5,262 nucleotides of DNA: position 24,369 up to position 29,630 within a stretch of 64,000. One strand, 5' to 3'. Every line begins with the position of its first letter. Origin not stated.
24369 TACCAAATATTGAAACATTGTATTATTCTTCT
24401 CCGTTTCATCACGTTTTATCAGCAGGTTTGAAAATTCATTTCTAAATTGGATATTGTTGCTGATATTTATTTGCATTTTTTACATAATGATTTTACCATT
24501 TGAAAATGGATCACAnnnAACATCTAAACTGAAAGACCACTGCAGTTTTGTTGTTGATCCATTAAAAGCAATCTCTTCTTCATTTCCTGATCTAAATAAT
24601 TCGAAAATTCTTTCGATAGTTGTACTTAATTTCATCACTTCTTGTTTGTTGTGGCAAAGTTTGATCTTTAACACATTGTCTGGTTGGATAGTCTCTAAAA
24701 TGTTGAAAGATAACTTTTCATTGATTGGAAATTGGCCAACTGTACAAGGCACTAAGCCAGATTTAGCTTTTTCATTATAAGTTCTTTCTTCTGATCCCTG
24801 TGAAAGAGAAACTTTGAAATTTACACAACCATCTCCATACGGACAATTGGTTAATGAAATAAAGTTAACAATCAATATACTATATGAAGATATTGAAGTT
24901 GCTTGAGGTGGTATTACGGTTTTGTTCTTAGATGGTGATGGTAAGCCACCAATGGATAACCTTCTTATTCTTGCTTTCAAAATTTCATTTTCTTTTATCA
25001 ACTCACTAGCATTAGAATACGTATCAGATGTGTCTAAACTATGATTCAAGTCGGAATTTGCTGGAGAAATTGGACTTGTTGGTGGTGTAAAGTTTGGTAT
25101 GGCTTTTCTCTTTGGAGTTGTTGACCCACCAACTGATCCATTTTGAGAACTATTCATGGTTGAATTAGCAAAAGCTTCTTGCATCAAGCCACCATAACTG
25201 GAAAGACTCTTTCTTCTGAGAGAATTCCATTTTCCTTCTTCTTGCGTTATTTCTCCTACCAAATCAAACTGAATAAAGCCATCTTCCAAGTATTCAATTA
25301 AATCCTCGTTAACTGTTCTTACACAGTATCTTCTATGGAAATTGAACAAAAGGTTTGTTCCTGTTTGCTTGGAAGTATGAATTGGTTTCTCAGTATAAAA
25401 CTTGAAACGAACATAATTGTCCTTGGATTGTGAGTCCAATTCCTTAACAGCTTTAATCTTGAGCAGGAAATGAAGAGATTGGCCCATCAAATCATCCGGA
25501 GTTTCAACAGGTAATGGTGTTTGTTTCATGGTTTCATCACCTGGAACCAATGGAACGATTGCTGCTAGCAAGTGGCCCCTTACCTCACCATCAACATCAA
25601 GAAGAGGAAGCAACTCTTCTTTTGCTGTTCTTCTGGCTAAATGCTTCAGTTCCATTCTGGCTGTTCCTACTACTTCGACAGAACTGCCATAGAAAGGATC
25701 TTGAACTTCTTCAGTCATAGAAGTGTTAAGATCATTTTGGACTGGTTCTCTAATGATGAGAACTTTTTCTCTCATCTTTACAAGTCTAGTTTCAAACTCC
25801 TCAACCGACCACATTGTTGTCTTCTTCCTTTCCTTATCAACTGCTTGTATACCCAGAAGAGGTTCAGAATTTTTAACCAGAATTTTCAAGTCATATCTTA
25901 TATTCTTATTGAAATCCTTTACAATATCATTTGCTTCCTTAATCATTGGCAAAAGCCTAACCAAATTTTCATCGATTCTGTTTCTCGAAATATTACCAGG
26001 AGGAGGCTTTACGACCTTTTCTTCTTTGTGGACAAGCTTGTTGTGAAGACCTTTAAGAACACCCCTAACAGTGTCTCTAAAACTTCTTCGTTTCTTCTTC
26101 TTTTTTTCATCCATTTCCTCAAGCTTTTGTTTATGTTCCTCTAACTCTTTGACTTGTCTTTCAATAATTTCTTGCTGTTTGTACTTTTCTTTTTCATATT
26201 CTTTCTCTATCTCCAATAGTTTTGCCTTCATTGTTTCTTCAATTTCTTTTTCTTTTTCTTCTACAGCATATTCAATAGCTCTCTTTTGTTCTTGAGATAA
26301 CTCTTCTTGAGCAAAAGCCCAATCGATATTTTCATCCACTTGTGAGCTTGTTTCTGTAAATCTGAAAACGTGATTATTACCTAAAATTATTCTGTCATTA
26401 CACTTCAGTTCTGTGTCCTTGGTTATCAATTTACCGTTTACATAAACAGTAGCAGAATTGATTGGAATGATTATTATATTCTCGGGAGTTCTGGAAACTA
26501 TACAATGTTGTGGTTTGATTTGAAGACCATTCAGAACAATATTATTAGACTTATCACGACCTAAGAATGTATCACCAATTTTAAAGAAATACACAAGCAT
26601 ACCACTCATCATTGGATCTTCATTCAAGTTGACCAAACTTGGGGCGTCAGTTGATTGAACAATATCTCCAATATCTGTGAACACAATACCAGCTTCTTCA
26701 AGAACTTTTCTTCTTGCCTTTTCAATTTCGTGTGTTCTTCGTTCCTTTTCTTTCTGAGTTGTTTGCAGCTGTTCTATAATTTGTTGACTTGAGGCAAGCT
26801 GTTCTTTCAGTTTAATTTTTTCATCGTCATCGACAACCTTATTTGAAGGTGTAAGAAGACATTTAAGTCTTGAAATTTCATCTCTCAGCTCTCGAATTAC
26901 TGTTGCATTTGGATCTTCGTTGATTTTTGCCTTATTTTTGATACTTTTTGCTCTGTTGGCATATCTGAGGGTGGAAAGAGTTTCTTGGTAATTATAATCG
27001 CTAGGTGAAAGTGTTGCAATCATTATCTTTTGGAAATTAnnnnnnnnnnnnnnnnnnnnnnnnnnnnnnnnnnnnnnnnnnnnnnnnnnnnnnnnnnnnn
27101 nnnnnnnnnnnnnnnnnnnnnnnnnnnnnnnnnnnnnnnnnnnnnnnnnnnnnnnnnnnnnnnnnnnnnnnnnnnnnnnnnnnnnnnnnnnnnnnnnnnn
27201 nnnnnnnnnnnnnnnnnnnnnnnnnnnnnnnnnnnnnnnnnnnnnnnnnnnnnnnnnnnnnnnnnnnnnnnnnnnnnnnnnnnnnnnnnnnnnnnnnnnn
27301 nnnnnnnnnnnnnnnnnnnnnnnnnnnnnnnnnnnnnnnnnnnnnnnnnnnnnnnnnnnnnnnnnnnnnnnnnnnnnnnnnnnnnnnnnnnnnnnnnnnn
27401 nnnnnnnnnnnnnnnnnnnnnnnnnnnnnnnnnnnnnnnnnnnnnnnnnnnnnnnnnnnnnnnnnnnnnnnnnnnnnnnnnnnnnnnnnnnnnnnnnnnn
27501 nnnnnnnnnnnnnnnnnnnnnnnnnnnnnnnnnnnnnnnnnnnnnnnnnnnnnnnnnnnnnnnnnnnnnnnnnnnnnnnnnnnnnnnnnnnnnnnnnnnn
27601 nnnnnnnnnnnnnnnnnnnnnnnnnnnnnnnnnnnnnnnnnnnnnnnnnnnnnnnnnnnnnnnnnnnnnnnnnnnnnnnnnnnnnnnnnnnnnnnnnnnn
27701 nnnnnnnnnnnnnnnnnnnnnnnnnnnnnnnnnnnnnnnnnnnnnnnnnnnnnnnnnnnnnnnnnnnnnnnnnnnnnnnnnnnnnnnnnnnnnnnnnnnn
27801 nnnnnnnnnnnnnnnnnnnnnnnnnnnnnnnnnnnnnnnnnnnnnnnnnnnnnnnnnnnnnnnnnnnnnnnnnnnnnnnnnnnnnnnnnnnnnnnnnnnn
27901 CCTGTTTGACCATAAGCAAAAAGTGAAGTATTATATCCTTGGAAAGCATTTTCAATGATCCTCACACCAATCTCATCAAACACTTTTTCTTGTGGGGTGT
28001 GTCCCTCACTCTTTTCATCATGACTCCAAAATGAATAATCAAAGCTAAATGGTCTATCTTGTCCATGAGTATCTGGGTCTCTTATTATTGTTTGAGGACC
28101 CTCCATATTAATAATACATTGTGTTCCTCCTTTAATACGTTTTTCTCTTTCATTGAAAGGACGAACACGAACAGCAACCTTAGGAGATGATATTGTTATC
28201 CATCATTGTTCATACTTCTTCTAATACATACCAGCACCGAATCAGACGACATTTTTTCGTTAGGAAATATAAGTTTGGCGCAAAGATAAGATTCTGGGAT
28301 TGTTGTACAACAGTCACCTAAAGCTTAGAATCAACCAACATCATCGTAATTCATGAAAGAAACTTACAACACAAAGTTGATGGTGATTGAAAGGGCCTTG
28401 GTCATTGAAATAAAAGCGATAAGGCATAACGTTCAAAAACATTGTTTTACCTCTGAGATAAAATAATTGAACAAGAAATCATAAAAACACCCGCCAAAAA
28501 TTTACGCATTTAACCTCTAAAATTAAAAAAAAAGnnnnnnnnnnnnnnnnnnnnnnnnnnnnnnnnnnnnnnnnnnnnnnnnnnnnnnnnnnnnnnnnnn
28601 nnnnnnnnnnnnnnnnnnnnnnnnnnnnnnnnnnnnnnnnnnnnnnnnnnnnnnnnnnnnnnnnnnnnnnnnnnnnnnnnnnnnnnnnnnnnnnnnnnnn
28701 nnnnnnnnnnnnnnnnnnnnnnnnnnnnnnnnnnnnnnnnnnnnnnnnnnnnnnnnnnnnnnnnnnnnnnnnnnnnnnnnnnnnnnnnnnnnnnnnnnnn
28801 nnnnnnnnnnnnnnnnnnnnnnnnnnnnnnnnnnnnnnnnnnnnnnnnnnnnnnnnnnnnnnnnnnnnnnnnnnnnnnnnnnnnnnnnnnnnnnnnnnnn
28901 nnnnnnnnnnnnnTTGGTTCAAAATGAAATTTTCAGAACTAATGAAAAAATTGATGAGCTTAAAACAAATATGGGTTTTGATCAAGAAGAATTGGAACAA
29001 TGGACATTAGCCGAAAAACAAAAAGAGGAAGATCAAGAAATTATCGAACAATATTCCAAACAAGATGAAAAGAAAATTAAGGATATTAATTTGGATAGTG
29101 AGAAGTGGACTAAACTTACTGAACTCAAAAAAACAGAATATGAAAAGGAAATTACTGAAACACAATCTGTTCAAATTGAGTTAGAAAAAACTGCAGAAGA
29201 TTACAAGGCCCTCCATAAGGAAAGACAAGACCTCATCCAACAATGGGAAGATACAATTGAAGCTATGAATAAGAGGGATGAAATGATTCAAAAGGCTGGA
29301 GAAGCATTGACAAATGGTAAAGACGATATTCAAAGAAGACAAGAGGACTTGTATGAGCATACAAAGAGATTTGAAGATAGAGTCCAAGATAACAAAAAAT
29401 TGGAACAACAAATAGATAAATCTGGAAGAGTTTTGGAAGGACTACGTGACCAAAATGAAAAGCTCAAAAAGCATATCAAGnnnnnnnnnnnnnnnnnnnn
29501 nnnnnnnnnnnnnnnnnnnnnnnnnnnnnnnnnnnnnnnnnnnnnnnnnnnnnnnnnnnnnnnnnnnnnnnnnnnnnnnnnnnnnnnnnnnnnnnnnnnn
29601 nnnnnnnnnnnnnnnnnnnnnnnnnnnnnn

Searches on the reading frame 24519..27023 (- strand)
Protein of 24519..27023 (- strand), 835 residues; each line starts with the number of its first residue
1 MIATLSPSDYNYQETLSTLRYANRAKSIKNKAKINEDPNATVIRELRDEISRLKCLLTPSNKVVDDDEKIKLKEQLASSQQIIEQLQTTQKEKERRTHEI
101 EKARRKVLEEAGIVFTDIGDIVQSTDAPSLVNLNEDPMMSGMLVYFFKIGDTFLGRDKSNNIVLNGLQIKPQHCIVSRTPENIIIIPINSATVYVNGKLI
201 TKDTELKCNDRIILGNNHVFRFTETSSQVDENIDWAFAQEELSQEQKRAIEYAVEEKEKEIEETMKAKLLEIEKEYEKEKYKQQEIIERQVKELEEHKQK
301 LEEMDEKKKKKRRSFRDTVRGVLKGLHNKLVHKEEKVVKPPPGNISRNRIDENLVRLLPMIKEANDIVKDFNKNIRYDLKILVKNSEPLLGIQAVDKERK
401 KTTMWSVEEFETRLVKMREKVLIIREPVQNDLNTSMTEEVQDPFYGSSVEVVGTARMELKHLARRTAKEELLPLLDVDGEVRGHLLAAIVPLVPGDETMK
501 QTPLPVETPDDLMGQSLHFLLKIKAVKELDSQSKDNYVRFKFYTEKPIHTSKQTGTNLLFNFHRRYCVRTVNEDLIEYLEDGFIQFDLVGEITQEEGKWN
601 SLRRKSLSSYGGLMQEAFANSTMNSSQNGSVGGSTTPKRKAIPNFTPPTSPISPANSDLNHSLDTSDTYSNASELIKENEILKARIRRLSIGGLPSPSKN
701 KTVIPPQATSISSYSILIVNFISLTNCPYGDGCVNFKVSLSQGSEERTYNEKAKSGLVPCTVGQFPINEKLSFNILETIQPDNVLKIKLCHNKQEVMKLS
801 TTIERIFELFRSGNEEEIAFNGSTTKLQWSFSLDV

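Call 25: list_cluster_members(proteins=[P0001, P0002, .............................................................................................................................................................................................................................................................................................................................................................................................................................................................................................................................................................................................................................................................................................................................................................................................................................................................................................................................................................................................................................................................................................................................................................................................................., window:24519-27023:-])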
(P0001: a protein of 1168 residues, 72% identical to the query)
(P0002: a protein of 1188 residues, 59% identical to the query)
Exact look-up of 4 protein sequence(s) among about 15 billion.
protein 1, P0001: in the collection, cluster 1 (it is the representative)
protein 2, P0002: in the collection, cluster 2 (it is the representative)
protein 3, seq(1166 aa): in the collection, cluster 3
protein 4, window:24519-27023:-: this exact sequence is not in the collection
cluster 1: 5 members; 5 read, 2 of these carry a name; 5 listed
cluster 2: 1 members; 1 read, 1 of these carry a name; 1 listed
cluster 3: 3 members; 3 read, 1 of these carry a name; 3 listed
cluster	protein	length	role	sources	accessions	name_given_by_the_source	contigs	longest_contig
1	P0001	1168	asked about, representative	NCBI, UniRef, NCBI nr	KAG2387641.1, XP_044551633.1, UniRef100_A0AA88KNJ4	hypothetical protein C9374_001235 [Naegleria lovaniensis] | Kinesin motor domain-containing protein n=1 Tax=Naegleria lovaniensis TaxID=51637 ... | uncharacterized protein C9374_001235 [Naegleria lovaniensis]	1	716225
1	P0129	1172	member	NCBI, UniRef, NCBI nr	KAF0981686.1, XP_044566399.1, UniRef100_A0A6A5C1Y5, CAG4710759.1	hypothetical protein FDP41_012343 [Naegleria fowleri] | Kinesin motor domain-containing protein n=1 Tax=Naegleria fowleri TaxID=5763 ... | uncharacterized protein FDP41_012343 [Naegleria fowleri]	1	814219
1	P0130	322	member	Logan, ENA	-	-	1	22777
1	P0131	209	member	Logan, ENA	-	-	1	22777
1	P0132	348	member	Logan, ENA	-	-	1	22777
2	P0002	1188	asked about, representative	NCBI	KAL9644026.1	hypothetical protein ABK040_005494 [Willaertia magna]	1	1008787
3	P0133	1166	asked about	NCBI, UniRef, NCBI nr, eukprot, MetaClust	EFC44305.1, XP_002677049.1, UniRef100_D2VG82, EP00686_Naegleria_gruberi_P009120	kinesin-3 [Naegleria gruberi] | Kinesin-3 n=1 Tax=Naegleria gruberi TaxID=5762 RepID=D2VG82_NAEGR | XP_002677049.1 kinesin-3 [Naegleria gruberi]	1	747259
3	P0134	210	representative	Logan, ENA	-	-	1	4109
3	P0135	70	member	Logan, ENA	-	-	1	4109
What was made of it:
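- The spliced 1166-aa product is identical to EFC44305.1 / XP_002677049.1 / D2VG82 'kinesin-3 [Naegleria gruberi]' (call 25). The identical N. fowleri protein also carries a second, separate accession (CAG4710759.1, call 25).
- Tried and rejected: The 90% cluster holding the public protein is represented by a 210-aa ORF fragment, and an exact look-up found the full protein (call 25).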

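Call 27: find_encoding_contigs(protein=P0129, flank=1500, max_places=3)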
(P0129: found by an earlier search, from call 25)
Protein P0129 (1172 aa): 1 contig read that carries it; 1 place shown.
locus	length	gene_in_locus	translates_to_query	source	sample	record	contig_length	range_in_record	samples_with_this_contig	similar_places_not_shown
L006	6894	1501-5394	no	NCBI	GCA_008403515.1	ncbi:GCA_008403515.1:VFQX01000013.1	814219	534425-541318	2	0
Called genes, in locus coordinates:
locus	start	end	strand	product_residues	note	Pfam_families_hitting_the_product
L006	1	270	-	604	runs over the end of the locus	PF24161:CCDC39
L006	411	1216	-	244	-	PF24161:CCDC39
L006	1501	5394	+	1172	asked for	PF00225:Kinesin, PF16796:Microtub_bd, PF16183:Kinesin_assoc, PF00498:FHA, PF16697:Yop-YscD_cpl (weak)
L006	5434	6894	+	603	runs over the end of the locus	PF25168:Beta-prop_WDR36-Utp21_2nd, PF25172:Beta-prop_WDR3_2nd, PF24105:Beta-prop_CAF1B_HIR1, PF25171:Beta-prop_WDR36-Utp21_1st, PF24807:WD40_CDC20-Fz, PF25173:Beta-prop_WDR3_1st, PF23414:Beta-prop_EML_2, PF24796:WDR55, +28 more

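Call 44: search_protein_families(library=pfam, proteins=[P0133], max_evalue=0.001)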
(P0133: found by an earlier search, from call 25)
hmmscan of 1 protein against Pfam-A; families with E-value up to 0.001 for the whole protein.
P0133 (1166 aa): 5 families
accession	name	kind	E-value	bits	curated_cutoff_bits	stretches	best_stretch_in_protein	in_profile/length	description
PF00225.29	Kinesin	-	4.6e-108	361.5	29.3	1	11-359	1-327/327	Kinesin motor domain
PF16796.11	Microtub_bd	-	2.6e-22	79.8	27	1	8-161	24-154/155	Microtubule binding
PF16183.10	Kinesin_assoc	-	1.2e-17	65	29.5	2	395-481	81-170/171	Kinesin-associated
PF00498.31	FHA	-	3.6e-11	43.8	20.7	1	484-546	2-67/67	FHA domain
PF16697.10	Yop-YscD_cpl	-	0.00017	22.2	33.2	1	482-549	18-87/94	Inner membrane component of T3SS, cytoplasmic domain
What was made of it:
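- On Kinesin-3 family: PF00225 E = 4.6e-108 (call 44). PF16183 at residues 395-481 and PF00498 at residues 484-546 (call 44)
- Pfam finds Kinesin, Kinesin_assoc and FHA domains (call 44). The rest of the 1166-aa reading frame is intact with full domain content (call 44).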

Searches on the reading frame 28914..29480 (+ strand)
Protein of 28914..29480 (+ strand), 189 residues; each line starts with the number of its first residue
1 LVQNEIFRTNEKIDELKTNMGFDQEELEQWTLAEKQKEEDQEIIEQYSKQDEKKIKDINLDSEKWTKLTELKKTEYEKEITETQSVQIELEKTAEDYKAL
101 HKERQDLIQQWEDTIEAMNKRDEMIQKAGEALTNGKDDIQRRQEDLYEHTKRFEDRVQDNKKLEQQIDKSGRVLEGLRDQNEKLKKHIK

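Call 57: search_protein_families(library=pfam, proteins=[window:28914-29480:+], max_evalue=0.001)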
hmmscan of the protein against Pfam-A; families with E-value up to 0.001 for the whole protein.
window:28914-29480:+ (189 aa): 1 family
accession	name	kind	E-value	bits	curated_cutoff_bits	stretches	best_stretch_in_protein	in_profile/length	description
PF24161.1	CCDC39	-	7.3e-37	127.3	27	1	2-167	128-293/925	Coiled-coil domain-containing protein 39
